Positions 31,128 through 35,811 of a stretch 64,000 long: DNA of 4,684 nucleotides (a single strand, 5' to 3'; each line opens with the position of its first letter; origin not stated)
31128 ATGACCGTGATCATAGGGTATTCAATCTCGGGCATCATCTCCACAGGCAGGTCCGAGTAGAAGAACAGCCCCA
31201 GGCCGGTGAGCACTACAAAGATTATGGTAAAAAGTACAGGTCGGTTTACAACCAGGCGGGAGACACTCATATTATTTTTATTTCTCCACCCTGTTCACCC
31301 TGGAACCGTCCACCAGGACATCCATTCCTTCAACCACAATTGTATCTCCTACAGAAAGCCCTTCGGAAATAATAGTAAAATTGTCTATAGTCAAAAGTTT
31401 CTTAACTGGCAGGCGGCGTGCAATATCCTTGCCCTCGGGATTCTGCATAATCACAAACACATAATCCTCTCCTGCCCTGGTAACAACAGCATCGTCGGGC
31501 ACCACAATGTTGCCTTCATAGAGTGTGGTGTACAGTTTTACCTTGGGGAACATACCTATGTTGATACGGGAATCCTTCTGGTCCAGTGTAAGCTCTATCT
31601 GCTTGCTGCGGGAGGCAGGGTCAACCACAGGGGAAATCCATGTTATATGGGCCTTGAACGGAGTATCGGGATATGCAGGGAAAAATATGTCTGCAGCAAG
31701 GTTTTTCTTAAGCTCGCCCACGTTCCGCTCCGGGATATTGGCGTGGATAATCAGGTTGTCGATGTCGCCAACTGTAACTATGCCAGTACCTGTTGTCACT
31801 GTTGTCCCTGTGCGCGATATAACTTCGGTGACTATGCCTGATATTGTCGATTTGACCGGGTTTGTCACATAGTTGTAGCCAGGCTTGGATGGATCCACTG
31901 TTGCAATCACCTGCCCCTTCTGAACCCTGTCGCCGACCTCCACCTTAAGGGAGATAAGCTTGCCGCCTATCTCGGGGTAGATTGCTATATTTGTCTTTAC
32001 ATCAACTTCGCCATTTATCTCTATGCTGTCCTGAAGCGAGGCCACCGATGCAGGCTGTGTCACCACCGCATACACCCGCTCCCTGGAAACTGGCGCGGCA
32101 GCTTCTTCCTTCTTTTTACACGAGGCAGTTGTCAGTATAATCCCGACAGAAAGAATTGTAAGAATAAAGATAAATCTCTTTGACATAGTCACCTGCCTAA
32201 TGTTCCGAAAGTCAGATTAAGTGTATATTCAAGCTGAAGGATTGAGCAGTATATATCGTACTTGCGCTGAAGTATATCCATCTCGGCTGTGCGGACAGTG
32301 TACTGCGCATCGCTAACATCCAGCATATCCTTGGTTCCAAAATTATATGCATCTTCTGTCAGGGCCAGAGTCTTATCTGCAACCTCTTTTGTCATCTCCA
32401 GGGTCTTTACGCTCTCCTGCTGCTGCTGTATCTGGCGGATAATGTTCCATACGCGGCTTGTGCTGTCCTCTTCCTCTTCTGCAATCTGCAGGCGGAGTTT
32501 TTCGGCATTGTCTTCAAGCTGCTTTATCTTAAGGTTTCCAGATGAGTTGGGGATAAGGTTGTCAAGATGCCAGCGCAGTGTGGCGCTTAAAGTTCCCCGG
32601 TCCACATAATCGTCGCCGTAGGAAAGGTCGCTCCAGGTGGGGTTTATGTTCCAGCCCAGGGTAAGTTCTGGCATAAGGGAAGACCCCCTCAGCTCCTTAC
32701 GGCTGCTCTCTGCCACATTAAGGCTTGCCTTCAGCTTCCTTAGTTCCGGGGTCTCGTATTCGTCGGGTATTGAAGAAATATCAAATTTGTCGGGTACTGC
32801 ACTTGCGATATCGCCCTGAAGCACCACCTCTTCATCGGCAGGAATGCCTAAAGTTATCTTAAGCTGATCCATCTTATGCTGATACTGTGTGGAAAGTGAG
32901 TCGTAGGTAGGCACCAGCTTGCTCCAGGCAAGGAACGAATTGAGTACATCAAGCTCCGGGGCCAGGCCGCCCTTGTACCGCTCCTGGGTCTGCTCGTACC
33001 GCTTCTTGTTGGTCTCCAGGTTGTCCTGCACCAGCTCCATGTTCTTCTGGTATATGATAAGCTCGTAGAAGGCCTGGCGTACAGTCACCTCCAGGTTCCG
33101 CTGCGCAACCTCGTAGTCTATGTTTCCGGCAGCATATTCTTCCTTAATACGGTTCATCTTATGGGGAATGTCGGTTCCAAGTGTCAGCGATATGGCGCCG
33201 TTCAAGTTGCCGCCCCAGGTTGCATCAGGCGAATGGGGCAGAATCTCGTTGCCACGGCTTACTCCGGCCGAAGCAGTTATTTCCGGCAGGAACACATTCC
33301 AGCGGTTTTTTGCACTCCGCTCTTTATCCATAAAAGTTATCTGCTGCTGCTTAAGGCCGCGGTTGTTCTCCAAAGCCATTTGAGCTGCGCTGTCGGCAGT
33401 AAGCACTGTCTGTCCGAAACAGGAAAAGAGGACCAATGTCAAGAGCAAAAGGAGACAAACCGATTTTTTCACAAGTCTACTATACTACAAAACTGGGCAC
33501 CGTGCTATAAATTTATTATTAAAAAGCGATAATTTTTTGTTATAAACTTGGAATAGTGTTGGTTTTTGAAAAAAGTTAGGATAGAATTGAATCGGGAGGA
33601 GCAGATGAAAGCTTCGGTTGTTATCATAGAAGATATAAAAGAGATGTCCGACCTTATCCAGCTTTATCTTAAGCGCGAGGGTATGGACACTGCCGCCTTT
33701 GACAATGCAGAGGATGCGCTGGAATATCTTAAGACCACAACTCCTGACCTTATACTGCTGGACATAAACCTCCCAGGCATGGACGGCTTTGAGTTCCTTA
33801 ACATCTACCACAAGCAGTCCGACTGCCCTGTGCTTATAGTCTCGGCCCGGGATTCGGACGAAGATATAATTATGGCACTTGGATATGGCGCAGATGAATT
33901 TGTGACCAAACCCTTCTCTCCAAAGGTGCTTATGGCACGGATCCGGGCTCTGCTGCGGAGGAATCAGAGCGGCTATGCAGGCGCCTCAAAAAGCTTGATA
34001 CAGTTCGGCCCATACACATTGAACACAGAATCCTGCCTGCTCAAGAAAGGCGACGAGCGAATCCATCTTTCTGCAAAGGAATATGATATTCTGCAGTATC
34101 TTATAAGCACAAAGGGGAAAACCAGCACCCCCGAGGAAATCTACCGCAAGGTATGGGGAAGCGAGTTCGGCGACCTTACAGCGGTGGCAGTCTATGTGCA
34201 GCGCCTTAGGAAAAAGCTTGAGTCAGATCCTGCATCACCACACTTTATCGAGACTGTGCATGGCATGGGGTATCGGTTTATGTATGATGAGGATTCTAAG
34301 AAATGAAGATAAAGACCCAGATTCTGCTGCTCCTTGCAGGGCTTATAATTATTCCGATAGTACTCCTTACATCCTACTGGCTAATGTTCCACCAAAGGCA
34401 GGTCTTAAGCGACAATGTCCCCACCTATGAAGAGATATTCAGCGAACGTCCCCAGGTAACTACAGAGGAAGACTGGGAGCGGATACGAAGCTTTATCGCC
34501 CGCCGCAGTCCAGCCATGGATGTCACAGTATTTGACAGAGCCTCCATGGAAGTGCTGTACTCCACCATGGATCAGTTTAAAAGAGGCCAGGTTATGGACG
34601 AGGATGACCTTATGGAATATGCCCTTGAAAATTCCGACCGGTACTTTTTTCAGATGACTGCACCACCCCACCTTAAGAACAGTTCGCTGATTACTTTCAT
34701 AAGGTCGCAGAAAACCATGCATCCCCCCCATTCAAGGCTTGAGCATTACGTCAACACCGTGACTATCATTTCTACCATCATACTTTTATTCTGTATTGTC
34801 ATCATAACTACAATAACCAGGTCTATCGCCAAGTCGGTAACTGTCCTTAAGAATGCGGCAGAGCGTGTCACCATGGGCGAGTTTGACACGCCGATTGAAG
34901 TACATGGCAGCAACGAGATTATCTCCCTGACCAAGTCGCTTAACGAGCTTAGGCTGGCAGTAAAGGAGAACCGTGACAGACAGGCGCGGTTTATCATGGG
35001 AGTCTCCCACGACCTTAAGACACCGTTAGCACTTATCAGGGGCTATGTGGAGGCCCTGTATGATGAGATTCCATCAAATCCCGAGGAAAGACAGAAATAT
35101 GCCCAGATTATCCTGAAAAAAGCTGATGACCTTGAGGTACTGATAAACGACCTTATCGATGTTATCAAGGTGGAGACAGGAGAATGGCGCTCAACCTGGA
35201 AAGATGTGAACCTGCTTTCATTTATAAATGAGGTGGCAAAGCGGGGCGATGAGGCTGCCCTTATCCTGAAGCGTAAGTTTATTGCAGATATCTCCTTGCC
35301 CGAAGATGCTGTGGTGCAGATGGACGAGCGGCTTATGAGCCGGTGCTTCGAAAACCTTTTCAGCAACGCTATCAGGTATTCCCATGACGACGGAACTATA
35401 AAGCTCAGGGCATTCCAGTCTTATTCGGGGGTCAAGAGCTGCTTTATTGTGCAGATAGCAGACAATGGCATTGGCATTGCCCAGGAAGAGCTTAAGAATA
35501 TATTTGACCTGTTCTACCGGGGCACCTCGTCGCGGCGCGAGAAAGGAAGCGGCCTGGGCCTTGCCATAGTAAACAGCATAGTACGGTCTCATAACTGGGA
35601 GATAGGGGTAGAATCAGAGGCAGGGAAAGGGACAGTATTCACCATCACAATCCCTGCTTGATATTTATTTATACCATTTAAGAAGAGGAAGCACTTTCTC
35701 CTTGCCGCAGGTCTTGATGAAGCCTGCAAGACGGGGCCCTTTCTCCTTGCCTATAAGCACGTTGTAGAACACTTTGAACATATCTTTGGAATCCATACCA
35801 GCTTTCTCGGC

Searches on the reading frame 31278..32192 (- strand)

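Call 24: search_protein_families(library=pfam, proteins=[window:31278-32192:-], max_evalue=0.0001)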
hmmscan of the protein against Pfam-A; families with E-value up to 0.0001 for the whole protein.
window:31278-32192:- (304 aa): 5 families
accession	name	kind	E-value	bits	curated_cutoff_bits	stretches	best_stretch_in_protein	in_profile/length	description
PF16576.10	HlyD_D23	-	3.3e-23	82.5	30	1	111-215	109-213/214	Barrel-sandwich domain of CusB or HlyD membrane-fusion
PF13437.12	HlyD_3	-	1e-14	55.6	22.2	1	113-206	2-96/106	HlyD family secretion protein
PF00364.28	Biotin_lipoyl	-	6.1e-08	32.8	22.1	1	79-140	16-72/73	Biotin-requiring enzyme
PF13533.13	Biotin_lipoyl_2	-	6.2e-06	26.3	29.8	1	73-100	5-32/32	Biotin-lipoyl like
PF13375.12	RnfC_N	-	1.9e-05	25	25.6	1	80-139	42-95/101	RnfC Barrel sandwich hybrid domain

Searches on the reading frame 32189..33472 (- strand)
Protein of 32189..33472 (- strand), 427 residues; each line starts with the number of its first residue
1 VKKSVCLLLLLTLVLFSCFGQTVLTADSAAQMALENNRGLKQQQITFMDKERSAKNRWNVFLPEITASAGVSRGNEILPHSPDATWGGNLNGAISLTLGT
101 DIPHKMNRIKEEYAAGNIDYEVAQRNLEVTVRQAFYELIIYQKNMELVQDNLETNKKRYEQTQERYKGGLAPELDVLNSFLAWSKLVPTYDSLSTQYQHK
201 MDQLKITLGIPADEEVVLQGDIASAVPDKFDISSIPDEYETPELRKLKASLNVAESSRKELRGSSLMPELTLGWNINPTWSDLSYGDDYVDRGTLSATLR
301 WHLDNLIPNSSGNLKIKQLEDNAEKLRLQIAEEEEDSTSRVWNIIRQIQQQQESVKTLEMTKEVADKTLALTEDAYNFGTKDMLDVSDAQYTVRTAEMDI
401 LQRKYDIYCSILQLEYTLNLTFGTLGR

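Call 24: search_protein_families(library=pfam, proteins=[window:32189-33472:-], max_evalue=0.0001)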
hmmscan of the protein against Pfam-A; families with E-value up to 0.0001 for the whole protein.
window:32189-33472:- (427 aa): 1 family
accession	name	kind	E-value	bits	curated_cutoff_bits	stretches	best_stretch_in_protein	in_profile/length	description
PF02321.23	OEP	-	2.9e-36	125.5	22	2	28-209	3-187/187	Outer membrane efflux protein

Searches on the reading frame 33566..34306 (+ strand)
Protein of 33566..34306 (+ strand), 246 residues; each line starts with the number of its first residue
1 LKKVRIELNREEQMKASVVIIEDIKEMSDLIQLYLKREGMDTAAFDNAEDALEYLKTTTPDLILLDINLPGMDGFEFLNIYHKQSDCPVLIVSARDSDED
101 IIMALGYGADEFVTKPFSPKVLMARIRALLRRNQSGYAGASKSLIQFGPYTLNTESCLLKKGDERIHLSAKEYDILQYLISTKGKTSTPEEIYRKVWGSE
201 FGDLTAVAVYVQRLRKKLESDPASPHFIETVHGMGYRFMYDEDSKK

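Call 10: search_protein_families(library=padloc, proteins=[window:33566-34306:+], max_evalue=0.01)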
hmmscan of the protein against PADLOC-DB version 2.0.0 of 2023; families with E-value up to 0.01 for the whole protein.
window:33566-34306:+ (246 aa): 3 families
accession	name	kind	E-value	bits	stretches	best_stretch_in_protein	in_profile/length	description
PDLC04725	PDC-M60B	-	4.5e-06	24.6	1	15-73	3-63/158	-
PDLC04055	PD-T4-6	-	7.8e-05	19.6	1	10-134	360-487/496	-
PDLC00405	SduA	-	0.00011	19.8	1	14-75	5-66/323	DUF4263 domain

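Call 24: search_protein_families(library=pfam, proteins=[window:33566-34306:+], max_evalue=0.0001)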
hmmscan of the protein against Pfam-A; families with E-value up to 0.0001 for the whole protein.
window:33566-34306:+ (246 aa): 2 families
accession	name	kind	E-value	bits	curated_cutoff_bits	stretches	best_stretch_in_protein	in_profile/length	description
PF00072.30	Response_reg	-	4.9e-29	101.2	30.2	1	18-127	1-111/111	Response regulator receiver domain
PF00486.34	Trans_reg_C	-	2.9e-24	85.4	26.2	1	164-238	2-77/77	Transcriptional regulatory protein, C terminal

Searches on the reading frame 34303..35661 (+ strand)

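Call 10: search_protein_families(library=padloc, proteins=[window:34303-35661:+], max_evalue=0.01)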
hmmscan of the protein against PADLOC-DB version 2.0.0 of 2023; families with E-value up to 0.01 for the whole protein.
window:34303-35661:+ (452 aa): 3 families
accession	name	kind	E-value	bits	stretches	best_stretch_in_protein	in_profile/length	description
PDLC04647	PDC-M43B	-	3.8e-06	24.2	1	340-439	223-320/347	-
PDLC04650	PDC-M43B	-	0.00046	17.5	1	352-440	234-322/344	-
PDLC04648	PDC-M43B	-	0.0064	13.5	1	338-423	225-307/361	-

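Call 24: search_protein_families(library=pfam, proteins=[window:34303-35661:+], max_evalue=0.0001)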
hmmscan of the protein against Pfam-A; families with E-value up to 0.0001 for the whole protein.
window:34303-35661:+ (452 aa): 3 families
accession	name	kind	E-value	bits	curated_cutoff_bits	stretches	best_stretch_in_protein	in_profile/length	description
PF02518.31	HATPase_c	-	2.7e-26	92.6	26.4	1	341-451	2-108/111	Histidine kinase-, DNA gyrase B-, and HSP90-like ATPase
PF00512.31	HisKA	-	1.4e-15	57.5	26.9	1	227-293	2-66/66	His Kinase A (phospho-acceptor) domain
PF00672.30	HAMP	-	9.6e-08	32.7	25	1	171-219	2-50/53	HAMP domain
